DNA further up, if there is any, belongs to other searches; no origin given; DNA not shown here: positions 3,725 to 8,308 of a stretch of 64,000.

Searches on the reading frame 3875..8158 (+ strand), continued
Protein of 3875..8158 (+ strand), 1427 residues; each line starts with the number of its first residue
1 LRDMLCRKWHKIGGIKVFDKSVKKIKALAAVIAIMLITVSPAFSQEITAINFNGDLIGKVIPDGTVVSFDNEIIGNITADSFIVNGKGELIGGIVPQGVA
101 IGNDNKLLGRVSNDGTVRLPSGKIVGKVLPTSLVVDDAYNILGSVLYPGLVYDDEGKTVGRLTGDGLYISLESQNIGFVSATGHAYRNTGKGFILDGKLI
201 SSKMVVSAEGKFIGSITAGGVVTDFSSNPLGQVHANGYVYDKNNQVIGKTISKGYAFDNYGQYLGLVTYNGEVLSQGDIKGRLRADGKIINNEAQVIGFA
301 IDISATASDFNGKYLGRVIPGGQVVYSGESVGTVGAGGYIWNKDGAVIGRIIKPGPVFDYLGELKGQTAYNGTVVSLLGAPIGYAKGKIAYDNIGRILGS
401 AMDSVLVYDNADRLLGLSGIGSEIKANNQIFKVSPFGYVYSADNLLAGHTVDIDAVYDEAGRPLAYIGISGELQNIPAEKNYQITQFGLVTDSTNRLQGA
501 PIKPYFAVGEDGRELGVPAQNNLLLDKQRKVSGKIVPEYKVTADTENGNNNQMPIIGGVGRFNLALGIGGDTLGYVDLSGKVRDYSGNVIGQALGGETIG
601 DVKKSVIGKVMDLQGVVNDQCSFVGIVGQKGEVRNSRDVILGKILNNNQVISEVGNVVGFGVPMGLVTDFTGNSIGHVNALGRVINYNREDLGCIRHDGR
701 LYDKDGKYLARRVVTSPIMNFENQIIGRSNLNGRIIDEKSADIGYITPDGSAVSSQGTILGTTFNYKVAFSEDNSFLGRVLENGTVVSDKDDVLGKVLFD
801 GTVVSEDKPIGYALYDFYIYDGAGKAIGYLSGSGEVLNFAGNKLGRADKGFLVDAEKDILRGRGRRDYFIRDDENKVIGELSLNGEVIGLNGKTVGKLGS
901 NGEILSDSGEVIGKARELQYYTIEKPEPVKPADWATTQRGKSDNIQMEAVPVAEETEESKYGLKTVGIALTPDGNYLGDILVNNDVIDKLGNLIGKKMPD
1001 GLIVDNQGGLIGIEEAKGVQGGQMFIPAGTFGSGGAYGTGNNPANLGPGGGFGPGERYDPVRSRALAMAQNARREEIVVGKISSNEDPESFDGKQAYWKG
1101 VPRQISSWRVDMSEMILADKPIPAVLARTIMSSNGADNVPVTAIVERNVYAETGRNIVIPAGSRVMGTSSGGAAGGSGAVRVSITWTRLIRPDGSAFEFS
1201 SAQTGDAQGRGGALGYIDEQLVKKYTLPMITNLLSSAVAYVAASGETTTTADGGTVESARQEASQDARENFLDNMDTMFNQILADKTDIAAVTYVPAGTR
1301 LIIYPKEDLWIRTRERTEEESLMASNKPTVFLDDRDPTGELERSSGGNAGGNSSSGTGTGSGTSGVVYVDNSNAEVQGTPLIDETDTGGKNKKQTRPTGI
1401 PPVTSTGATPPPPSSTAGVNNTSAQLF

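Call 25: find_encoding_contigs(protein=P0122, flank=10000, max_places=10)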
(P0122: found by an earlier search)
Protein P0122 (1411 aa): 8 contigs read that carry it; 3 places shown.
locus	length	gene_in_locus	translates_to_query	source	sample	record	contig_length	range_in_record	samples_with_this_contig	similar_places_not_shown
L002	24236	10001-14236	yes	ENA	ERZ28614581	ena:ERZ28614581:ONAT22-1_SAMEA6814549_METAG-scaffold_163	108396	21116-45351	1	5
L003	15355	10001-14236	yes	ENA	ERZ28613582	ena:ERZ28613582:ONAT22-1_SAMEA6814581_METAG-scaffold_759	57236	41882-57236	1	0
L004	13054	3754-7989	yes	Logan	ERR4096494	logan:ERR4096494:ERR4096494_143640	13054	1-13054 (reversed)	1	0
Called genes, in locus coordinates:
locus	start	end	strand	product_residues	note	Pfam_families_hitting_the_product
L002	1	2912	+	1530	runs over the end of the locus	-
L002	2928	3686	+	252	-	PF04335:VirB8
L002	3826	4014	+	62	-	-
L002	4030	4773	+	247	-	PF04335:VirB8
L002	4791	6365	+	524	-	PF03524:CagX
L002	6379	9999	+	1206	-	-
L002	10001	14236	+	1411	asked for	PF12396:DUF3659 (faint), PF21784:Bflower (faint), PF21785:Bflower_2 (weak), PF03743:TrbI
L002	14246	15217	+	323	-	PF00437:T2SSE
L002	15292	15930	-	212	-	PF03193:RsgA_GTPase (faint), PF01926:MMR_HSR1, PF02421:FeoB_N (weak)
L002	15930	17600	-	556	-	PF14849:YidC_periplas, PF02096:60KD_IMP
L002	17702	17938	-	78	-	PF01809:YidD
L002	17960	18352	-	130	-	PF00825:Ribonuclease_P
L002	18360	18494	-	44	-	PF00468:Ribosomal_L34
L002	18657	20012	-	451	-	PF00512:HisKA, PF02518:HATPase_c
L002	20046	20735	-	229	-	PF00072:Response_reg, PF00486:Trans_reg_C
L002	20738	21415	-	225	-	PF01066:CDP-OH_P_transf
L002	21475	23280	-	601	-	PF01541:GIY-YIG, PF27096:UvrC_M, PF02151:UVR, PF22920:UvrC_RNaseH, PF08459:UvrC_RNaseH_dom, PF12826:HHH_2, PF14520:HHH_5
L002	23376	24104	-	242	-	PF01027:Bax1-I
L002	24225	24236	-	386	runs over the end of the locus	PF00155:Aminotran_1_2 (weak), PF01041:DegT_DnrJ_EryC1, PF01212:Beta_elim_lyase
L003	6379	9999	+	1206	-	-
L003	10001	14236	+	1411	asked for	PF12396:DUF3659 (faint), PF21784:Bflower (faint), PF21785:Bflower_2 (weak), PF03743:TrbI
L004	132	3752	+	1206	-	-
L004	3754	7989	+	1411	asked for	PF12396:DUF3659 (faint), PF21784:Bflower (faint), PF21785:Bflower_2 (weak), PF03743:TrbI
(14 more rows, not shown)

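Call 26: find_encoding_contigs(protein=P0134, flank=10000, max_places=4)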
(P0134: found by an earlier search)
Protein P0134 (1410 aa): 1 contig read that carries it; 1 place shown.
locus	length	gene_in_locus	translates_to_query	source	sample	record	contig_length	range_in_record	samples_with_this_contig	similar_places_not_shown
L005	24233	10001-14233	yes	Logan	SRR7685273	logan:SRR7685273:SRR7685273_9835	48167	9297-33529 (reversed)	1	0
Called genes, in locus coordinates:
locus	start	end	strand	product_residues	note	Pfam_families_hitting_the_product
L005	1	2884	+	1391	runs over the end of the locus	-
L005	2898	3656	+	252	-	PF04335:VirB8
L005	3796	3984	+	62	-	-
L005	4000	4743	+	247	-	PF04335:VirB8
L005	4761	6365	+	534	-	PF03524:CagX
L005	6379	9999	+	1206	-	-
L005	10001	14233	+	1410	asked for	PF12396:DUF3659 (faint), PF21784:Bflower (faint), PF21785:Bflower_2 (weak), PF03743:TrbI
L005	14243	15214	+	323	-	PF00437:T2SSE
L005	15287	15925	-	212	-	PF03193:RsgA_GTPase (faint), PF01926:MMR_HSR1, PF02421:FeoB_N (weak)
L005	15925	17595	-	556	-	PF14849:YidC_periplas, PF02096:60KD_IMP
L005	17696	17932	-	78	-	PF01809:YidD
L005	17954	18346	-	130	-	PF00825:Ribonuclease_P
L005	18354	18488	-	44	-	PF00468:Ribosomal_L34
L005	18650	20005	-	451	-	PF00512:HisKA, PF02518:HATPase_c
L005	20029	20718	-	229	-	PF00072:Response_reg, PF00486:Trans_reg_C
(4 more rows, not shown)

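Call 27: find_encoding_contigs(protein=P0121, flank=10000, max_places=6)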
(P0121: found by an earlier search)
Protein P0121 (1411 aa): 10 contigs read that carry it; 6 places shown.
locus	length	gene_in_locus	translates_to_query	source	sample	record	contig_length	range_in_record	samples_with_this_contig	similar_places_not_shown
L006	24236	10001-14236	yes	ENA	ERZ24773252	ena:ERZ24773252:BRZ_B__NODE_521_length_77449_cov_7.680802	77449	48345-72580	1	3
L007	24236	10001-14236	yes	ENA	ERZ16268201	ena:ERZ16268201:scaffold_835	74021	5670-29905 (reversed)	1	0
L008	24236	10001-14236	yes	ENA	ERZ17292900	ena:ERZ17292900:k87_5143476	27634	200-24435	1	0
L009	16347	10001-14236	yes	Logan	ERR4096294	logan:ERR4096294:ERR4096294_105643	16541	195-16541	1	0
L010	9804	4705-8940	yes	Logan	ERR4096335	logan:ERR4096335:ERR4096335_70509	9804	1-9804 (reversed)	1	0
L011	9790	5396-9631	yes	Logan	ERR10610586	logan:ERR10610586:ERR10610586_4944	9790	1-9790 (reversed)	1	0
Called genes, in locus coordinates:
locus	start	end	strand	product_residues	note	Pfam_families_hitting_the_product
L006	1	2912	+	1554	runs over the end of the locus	-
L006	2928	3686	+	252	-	PF04335:VirB8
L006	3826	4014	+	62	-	-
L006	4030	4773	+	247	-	PF04335:VirB8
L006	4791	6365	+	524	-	PF03524:CagX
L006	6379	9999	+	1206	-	-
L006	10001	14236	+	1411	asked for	PF12396:DUF3659 (faint), PF21784:Bflower (faint), PF21785:Bflower_2 (weak), PF03743:TrbI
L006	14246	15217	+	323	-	PF00437:T2SSE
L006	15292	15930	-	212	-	PF03193:RsgA_GTPase (faint), PF01926:MMR_HSR1, PF02421:FeoB_N (weak)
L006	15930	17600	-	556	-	PF14849:YidC_periplas, PF02096:60KD_IMP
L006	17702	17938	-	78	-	PF01809:YidD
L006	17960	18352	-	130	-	PF00825:Ribonuclease_P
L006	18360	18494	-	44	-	PF00468:Ribosomal_L34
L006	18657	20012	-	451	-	PF00512:HisKA, PF02518:HATPase_c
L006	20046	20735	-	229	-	PF00072:Response_reg, PF00486:Trans_reg_C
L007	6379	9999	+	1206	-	-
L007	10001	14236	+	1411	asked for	PF12396:DUF3659 (faint), PF21784:Bflower (faint), PF21785:Bflower_2 (weak), PF03743:TrbI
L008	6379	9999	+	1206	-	-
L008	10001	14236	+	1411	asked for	PF12396:DUF3659 (faint), PF21784:Bflower (faint), PF21785:Bflower_2 (weak), PF03743:TrbI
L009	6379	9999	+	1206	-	-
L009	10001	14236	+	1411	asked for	PF12396:DUF3659 (faint), PF21784:Bflower (faint), PF21785:Bflower_2 (weak), PF03743:TrbI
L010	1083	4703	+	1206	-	-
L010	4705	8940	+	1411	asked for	PF12396:DUF3659 (faint), PF21784:Bflower (faint), PF21785:Bflower_2 (weak), PF03743:TrbI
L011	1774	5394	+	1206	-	-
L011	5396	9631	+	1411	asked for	PF12396:DUF3659 (faint), PF21784:Bflower (faint), PF21785:Bflower_2 (weak), PF03743:TrbI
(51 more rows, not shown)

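Call 28: find_encoding_contigs(protein=P0127, flank=10000, max_places=4)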
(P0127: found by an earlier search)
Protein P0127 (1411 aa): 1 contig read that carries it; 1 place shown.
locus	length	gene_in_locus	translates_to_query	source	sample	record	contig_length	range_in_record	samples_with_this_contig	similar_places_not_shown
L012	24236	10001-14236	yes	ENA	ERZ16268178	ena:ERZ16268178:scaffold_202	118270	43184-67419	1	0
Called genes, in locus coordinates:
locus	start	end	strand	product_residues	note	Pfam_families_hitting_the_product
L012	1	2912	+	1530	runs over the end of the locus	-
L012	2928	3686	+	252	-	PF04335:VirB8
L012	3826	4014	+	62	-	-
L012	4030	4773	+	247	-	PF04335:VirB8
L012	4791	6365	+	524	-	PF03524:CagX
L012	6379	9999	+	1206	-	-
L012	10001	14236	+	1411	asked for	PF12396:DUF3659 (faint), PF21784:Bflower (faint), PF21785:Bflower_2 (weak), PF03743:TrbI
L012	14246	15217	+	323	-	PF00437:T2SSE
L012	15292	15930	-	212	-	PF03193:RsgA_GTPase (faint), PF01926:MMR_HSR1, PF02421:FeoB_N (weak)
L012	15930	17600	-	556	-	PF14849:YidC_periplas, PF02096:60KD_IMP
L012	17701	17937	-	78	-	PF01809:YidD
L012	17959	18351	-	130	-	PF00825:Ribonuclease_P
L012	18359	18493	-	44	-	PF00468:Ribosomal_L34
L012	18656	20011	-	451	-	PF00512:HisKA, PF02518:HATPase_c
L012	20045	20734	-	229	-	PF00072:Response_reg, PF00486:Trans_reg_C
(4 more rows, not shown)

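Call 30: find_encoding_contigs(protein=P0002, flank=10000, max_places=2)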
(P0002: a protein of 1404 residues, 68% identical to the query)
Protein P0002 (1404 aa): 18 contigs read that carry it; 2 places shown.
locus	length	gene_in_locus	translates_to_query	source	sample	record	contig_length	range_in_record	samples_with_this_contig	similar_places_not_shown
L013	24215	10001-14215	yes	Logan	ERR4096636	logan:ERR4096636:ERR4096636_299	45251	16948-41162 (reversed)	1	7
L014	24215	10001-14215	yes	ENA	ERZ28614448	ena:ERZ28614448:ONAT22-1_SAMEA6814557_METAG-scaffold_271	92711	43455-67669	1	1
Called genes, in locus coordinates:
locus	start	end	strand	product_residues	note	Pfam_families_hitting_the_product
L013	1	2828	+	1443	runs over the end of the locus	-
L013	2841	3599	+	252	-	PF04335:VirB8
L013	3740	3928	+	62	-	-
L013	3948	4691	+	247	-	PF04335:VirB8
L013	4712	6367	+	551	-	PF03524:CagX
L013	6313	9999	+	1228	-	-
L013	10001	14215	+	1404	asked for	PF21784:Bflower (faint), PF21785:Bflower_2, PF03743:TrbI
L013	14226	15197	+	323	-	PF00437:T2SSE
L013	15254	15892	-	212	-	PF03193:RsgA_GTPase (faint), PF01926:MMR_HSR1, PF02421:FeoB_N (weak)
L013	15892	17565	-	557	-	PF14849:YidC_periplas, PF02096:60KD_IMP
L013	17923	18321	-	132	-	PF00825:Ribonuclease_P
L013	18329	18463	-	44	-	PF00468:Ribosomal_L34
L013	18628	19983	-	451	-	PF00512:HisKA, PF02518:HATPase_c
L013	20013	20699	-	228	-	PF00072:Response_reg, PF00486:Trans_reg_C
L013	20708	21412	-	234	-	PF01066:CDP-OH_P_transf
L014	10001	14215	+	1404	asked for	PF21784:Bflower (faint), PF21785:Bflower_2, PF03743:TrbI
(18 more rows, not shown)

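Call 31: find_encoding_contigs(protein=P0023, flank=10000, max_places=2)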
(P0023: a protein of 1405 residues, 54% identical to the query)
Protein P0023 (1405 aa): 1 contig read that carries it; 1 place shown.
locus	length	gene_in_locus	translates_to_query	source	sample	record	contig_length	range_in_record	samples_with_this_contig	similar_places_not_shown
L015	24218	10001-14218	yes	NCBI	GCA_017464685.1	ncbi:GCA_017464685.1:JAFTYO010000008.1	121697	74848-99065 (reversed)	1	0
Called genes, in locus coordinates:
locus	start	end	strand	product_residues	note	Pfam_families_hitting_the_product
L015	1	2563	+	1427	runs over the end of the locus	-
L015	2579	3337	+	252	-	PF04335:VirB8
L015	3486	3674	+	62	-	-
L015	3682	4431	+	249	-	PF04335:VirB8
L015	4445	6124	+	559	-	PF03524:CagX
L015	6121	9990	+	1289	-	-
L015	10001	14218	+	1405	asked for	PF21784:Bflower (weak), PF03743:TrbI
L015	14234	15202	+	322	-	PF00437:T2SSE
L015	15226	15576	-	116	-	PF01638:HxlR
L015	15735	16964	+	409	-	PF03349:Toluene_X, PF10677:DUF2490 (faint)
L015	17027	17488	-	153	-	-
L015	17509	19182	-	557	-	PF01321:Creatinase_N, PF16189:Creatinase_N_2, PF00557:Peptidase_M24, PF16188:Peptidase_M24_C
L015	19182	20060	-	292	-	PF06325:PrmA, PF01135:PCMT, PF05175:MTS, PF13489:Methyltransf_23 (weak), PF13847:Methyltransf_31 (weak), PF13649:Methyltransf_25 (weak)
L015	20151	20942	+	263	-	-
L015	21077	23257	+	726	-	PF17764:PriA_3primeBD, PF00270:DEAD, PF04851:ResIII, PF00271:Helicase_C (faint), PF18319:Zn_ribbon_PriA, PF18074:PriA_C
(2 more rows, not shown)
